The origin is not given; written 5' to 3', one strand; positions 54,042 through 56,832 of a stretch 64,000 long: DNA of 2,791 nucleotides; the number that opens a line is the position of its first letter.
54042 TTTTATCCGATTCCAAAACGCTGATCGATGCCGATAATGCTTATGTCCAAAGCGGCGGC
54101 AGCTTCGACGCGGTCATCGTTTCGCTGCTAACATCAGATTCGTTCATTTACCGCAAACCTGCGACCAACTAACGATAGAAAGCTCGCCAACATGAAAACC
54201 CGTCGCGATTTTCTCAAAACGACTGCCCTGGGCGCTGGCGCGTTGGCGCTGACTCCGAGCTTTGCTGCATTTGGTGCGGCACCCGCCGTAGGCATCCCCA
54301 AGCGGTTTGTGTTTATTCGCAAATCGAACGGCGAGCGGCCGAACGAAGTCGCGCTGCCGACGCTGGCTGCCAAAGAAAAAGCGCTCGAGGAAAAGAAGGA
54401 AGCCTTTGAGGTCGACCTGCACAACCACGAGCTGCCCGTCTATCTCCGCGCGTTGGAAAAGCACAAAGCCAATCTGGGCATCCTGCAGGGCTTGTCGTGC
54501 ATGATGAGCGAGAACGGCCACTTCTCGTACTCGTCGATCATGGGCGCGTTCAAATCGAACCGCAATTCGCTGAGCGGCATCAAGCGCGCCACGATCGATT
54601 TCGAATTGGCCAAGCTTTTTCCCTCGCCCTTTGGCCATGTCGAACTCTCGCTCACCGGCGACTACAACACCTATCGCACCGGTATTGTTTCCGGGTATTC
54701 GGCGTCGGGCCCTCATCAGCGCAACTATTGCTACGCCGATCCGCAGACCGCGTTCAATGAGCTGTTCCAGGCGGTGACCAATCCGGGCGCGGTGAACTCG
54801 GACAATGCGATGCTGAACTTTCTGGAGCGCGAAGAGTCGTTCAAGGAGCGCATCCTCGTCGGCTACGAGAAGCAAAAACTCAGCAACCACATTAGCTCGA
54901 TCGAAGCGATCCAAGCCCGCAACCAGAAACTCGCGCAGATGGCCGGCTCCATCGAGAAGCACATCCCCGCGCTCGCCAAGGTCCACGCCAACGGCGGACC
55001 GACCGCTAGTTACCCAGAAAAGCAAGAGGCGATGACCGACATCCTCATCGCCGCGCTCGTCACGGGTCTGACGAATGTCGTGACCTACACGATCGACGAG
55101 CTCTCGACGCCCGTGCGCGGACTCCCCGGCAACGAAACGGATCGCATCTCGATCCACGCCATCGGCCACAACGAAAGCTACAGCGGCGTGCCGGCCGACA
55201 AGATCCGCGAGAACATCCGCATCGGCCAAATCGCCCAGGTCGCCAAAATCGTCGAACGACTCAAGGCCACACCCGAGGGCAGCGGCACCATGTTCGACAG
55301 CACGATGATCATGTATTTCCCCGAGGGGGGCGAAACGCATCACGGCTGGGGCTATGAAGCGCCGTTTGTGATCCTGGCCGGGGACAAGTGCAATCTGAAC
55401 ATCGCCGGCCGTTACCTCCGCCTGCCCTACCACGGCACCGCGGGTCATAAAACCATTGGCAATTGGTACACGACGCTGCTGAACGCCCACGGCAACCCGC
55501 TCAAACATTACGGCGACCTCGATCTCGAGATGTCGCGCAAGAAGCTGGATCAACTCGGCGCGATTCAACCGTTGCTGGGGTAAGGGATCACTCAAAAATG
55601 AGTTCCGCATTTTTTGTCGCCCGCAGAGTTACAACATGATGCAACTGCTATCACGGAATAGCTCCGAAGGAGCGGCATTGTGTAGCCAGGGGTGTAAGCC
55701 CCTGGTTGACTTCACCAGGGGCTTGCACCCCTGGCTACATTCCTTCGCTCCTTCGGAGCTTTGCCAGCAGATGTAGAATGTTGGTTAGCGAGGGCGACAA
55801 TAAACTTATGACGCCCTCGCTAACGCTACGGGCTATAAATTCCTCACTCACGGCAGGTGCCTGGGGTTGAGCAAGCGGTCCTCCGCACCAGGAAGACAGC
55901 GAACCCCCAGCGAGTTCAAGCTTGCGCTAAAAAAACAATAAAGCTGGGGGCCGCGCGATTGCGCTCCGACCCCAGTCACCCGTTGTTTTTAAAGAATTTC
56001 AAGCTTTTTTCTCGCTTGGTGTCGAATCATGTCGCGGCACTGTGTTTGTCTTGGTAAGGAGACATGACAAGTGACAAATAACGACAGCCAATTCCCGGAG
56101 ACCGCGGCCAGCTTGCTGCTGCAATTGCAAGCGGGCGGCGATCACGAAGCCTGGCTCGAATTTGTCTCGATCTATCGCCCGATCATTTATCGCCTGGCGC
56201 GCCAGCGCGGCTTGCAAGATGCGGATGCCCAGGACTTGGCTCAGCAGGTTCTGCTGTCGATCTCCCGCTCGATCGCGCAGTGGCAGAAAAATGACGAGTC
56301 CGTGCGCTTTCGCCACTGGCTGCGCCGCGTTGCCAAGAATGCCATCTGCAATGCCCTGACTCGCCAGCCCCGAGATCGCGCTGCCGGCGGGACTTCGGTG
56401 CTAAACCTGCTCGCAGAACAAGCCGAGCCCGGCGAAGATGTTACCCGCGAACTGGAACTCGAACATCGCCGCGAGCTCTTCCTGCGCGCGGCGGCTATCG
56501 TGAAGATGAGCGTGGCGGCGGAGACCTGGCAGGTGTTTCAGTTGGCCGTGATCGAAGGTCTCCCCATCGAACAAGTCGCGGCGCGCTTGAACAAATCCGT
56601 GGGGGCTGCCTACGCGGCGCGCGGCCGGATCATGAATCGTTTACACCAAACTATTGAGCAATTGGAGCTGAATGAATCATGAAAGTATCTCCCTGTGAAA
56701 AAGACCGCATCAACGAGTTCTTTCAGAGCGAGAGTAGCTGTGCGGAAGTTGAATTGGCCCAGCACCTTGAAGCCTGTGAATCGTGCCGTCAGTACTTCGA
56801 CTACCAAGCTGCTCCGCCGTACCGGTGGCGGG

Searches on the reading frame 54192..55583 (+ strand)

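Call 6: search_protein_families(library=pfam, proteins=[window:54192-55583:+], max_evalue=0.01)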
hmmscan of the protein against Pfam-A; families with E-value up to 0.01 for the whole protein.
window:54192-55583:+ (463 aa): 2 families
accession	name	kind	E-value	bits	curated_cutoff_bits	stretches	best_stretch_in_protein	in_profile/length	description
PF07586.16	HXXSHH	-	5.4e-30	105.5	30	1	38-343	1-297/307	Protein of unknown function (DUF1552)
PF10518.14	TAT_signal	-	0.003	17.9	22.7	1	3-20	3-20/21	TAT (twin-arginine translocation) pathway signal sequence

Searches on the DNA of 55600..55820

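Call 47: search_rna_families(source=window, start=55600, end=55820, threshold=gathering, show_alignments=2)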
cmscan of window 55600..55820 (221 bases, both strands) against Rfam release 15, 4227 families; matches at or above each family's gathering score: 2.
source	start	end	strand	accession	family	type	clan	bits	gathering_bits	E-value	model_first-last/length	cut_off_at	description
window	55660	55705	-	RF01687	Acido-Lenti-1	Gene; sRNA;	-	46.3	37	9.3e-10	1-46/46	no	Acido-Lenti-1 RNA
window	55715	55760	+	RF01687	Acido-Lenti-1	Gene; sRNA;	-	39.3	37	7.4e-08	1-46/46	no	Acido-Lenti-1 RNA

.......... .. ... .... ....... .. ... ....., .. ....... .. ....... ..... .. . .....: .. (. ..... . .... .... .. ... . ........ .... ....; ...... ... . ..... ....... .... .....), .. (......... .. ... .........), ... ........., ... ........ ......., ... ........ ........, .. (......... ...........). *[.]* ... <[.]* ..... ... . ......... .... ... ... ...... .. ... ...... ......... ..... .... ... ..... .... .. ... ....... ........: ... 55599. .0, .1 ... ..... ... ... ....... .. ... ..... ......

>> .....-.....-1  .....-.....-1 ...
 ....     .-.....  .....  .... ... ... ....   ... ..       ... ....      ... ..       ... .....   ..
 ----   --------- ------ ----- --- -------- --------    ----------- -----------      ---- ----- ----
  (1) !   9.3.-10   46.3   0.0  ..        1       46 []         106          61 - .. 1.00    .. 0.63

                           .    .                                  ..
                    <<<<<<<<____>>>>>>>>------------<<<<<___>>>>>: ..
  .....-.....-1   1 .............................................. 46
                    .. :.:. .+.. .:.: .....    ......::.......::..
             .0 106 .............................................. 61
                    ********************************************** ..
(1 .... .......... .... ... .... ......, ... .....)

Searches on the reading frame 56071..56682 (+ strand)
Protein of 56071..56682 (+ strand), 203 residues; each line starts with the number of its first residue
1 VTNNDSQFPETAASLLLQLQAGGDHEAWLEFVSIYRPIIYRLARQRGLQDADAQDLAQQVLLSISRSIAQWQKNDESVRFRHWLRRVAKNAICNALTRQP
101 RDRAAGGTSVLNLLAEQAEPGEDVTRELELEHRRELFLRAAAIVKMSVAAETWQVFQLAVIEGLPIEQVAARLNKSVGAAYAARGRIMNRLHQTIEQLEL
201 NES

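Call 6: search_protein_families(library=pfam, proteins=[window:56071-56682:+], max_evalue=0.01)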
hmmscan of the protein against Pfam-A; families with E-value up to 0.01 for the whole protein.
window:56071-56682:+ (203 aa): 3 families
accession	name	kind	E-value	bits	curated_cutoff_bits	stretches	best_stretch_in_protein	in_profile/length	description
PF04542.20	Sigma70_r2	-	1.7e-10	41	24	1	32-99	2-68/71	Sigma-70 region 2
PF08281.18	Sigma70_r4_2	-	0.00012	22.1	25.7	1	154-190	17-53/54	Sigma-70, region 4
PF04545.22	Sigma70_r4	-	0.0044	16.9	24.1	0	151-179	8-36/50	Sigma-70, region 4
